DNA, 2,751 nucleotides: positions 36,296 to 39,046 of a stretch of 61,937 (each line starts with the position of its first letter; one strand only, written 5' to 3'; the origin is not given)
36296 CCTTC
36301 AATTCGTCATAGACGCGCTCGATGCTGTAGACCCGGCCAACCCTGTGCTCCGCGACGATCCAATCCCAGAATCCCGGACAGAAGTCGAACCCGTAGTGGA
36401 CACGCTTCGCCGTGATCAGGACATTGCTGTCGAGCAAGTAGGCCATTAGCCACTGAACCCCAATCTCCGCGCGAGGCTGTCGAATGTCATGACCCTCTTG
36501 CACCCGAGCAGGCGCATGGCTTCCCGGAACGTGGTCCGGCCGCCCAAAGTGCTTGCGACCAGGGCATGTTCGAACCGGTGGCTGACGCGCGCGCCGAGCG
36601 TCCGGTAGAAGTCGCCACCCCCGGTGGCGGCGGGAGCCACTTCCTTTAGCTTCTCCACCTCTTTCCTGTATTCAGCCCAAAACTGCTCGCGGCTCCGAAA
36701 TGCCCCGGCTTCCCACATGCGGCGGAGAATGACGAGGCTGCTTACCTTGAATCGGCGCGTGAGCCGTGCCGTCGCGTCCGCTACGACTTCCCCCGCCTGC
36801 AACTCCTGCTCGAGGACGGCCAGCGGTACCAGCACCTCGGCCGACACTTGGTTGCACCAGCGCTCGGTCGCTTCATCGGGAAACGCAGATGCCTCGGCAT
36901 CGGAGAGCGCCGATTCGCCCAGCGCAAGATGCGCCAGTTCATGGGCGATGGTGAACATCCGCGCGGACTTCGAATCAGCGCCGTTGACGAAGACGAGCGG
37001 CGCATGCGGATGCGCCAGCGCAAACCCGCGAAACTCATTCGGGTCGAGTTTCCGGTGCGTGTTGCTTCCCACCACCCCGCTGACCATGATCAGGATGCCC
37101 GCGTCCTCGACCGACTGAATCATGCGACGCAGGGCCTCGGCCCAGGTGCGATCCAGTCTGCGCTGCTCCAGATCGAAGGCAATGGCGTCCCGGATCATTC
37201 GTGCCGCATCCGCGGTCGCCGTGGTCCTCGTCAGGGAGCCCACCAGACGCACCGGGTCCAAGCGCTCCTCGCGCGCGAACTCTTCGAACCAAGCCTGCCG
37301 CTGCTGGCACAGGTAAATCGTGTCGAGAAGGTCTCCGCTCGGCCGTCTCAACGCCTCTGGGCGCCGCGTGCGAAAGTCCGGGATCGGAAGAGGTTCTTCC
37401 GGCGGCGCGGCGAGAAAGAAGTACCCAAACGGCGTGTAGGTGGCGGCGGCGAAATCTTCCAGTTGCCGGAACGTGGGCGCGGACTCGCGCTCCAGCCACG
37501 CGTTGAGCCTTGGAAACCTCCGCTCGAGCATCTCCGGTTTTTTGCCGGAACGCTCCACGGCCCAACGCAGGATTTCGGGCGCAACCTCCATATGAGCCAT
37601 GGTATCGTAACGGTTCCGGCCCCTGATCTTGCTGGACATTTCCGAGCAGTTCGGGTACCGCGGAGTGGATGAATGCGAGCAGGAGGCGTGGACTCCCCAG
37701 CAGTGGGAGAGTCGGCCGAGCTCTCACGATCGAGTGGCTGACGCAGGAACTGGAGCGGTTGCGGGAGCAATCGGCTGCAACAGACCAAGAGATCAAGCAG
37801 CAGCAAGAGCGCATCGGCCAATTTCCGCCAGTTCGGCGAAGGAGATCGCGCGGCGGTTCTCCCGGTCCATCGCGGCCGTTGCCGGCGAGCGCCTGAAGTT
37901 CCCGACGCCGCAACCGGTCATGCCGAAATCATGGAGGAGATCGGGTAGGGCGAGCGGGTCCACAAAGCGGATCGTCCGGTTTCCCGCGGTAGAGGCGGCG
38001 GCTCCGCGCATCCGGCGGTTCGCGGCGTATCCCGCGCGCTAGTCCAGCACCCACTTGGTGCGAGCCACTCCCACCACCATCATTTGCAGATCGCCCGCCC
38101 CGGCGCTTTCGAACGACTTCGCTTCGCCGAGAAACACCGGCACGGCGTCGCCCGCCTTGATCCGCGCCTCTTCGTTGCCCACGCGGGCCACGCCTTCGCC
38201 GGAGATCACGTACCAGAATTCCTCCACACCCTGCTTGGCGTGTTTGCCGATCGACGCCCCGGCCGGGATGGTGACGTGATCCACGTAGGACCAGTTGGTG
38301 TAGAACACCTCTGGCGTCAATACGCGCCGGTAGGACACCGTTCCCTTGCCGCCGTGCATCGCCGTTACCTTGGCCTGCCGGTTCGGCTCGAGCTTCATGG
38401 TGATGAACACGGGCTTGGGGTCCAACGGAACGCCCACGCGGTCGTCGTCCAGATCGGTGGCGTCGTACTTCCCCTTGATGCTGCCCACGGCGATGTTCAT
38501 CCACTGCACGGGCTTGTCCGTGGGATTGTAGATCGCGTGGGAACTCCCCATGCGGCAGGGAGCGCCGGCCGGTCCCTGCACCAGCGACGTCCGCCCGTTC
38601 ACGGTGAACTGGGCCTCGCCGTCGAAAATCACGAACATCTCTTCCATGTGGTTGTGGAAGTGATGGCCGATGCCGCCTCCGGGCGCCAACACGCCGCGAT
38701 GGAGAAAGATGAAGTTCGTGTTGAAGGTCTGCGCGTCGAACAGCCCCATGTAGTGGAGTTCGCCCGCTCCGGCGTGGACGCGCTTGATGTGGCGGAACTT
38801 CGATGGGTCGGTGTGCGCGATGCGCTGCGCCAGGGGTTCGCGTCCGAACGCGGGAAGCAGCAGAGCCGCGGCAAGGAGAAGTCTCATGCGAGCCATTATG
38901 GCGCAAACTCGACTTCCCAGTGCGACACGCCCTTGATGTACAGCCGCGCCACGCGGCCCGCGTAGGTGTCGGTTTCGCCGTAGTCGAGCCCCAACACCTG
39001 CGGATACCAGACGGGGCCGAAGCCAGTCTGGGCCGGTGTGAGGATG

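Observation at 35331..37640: DUF4411 (PIN-like) / ImmA-IrrE metallopeptidase two-gene module embedded in gene debris - a small defence/addiction islet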

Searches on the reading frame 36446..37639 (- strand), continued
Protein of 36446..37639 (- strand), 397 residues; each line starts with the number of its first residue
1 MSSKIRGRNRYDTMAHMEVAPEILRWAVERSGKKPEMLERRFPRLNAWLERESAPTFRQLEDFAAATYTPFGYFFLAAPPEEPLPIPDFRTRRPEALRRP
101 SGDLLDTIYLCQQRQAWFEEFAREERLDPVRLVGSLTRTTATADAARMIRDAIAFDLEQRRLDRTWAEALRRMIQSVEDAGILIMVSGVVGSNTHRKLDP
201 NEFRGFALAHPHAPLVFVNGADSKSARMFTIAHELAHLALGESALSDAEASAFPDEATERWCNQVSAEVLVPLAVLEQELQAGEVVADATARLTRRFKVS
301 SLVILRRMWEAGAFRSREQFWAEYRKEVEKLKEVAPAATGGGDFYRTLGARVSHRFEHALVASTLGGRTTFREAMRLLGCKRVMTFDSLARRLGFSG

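Call 81: fold_search(model_id=the predicted structure, library=pdb)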
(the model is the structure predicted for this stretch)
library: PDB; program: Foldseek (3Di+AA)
matches with E <= 10: 150; with E <= 0.001: 0
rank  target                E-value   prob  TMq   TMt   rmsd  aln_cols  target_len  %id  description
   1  7t5t                  1.2e-03  1.00  0.32  0.43   5.0       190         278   17  Structure of Thauera sp. K11 CapP (released 2022-09-14)
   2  8sln_A                3.5e-03  1.00  0.25  0.38   7.0       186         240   22  Crystal structure of Deinococcus geothermalis PprI complexed with ssDNA (released 2024-03-13)
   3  3dti                  3.5e-03  1.00  0.26  0.38   6.7       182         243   21  Crystal structure of the IRRE protein, a central regulator of DNA damage repair in deinococcaceae (released 2009-02-10)
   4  8slm                  6.6e-03  1.00  0.24  0.34   6.6       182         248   23  Crystal structure of Deinococcus geothermalis PprI (released 2024-03-13)
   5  3dte                  8.1e-03  1.00  0.27  0.39   6.8       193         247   20  Crystal structure of the IRRE protein, a central regulator of DNA damage repair in deinococcaceae (released 2009-02-10)
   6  6cyy_A                1.9e-02  1.00  0.27  0.31   6.1       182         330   15  Mycobacterium tuberculosis transcriptional regulator (released 2019-04-17)
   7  6cz6_D                2.6e-02  0.97  0.22  0.25  11.6       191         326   15  Mycobacterium tuberculosis transcriptional regulator (released 2019-04-17)
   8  6cz6_C                6.8e-02  0.99  0.27  0.31   6.0       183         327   16  Mycobacterium tuberculosis transcriptional regulator (released 2019-04-17)
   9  6cyj_A                8.7e-02  0.94  0.24  0.27  11.4       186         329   15  Mycobacterium tuberculosis transcriptional regulator (released 2019-04-17)
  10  2axz_A                1.0e-01  0.23  0.14  0.18  22.0       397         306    9  Crystal structure of PrgX/cCF10 complex (released 2005-12-06)
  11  2axz_B                1.1e-01  0.23  0.14  0.18  22.2       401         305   10  Crystal structure of PrgX/cCF10 complex (released 2005-12-06)
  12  6cz6_A                1.2e-01  0.97  0.27  0.31   6.1       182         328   16  Mycobacterium tuberculosis transcriptional regulator (released 2019-04-17)
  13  9fon_A                1.4e-01  0.12  0.12  0.13  23.3       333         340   15  Cocrystal structure of Drosophila melanogaster TDO with a bound compound (released 2025-04-23)
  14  8zic                  2.9e-01  0.10  0.12  0.12  20.1       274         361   11  Structure complex of 4-hydroxytryptamine kinase PsiK complexed with Mg2+ and Tryptamine (released 2025-04-02)
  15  2axz_C                3.4e-01  0.14  0.14  0.19  22.8       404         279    9  Crystal structure of PrgX/cCF10 complex (released 2005-12-06)
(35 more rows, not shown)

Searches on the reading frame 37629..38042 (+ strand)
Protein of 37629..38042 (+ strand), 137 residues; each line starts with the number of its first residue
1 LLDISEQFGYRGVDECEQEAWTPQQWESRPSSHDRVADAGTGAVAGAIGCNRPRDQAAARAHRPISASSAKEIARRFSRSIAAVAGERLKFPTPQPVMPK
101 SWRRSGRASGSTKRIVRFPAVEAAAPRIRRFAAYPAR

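Call 55: search_protein_families(library=pfam, proteins=[window:37629-38042:+], max_evalue=1)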
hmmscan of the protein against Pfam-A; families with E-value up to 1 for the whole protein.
window:37629-38042:+ (137 aa): 0 families

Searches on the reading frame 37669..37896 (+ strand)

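Call 55: search_protein_families(library=pfam, proteins=[window:37669-37896:+], max_evalue=1)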
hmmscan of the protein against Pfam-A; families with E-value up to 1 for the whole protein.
window:37669-37896:+ (75 aa): 1 family
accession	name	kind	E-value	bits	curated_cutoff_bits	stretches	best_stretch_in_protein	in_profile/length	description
PF06005.17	ZapB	-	0.014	16.3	31.5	1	20-51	19-50/71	Cell division protein ZapB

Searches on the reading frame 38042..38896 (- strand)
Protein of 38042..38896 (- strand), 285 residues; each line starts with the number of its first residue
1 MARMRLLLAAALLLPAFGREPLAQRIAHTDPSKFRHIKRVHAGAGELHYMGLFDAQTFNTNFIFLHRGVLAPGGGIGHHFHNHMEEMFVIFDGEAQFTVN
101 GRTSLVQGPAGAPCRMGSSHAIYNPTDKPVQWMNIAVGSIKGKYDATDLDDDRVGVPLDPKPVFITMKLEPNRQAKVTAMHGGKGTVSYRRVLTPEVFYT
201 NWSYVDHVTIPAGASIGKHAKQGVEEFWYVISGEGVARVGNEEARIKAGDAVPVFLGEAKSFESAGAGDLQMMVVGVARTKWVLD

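Call 51: find_related_loci(query=window:38042-38896:-, collection=metagenome_contigs, flank=10000)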
Query window:38042-38896:- (285 aa) in metagenome_contigs; peptide patterns used: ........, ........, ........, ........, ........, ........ (x = any residue, [..] = any of these).
471 stretches matched a pattern; 389 encode a relative of the query (tblastn E <= 1e-3); the best 80 are kept; 80 distinct loci.
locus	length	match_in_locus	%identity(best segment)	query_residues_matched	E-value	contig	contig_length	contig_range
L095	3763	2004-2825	77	11-285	4e-147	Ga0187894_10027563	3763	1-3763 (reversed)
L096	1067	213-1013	78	19-285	7e-157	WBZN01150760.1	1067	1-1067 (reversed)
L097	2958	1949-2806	73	4-285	8e-147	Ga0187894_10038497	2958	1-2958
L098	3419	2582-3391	74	19-285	1e-142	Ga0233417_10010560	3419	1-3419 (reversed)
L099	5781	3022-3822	73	19-285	7e-138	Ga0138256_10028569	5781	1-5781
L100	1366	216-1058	71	6-285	5e-150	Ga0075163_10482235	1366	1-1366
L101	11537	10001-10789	80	19-285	4e-137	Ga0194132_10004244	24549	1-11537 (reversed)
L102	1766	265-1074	75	19-285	2e-147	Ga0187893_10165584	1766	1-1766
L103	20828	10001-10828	71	7-285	1e-134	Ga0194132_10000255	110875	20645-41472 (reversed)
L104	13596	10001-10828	74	6-285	1e-133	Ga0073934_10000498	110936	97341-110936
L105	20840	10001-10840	73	6-285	1e-132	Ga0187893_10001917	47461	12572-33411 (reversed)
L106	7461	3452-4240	75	19-285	2e-132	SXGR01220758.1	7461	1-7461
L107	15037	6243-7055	71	19-285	2e-131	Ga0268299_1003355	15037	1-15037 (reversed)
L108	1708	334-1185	64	2-285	3e-138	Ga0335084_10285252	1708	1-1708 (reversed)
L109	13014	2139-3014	64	3-285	1e-127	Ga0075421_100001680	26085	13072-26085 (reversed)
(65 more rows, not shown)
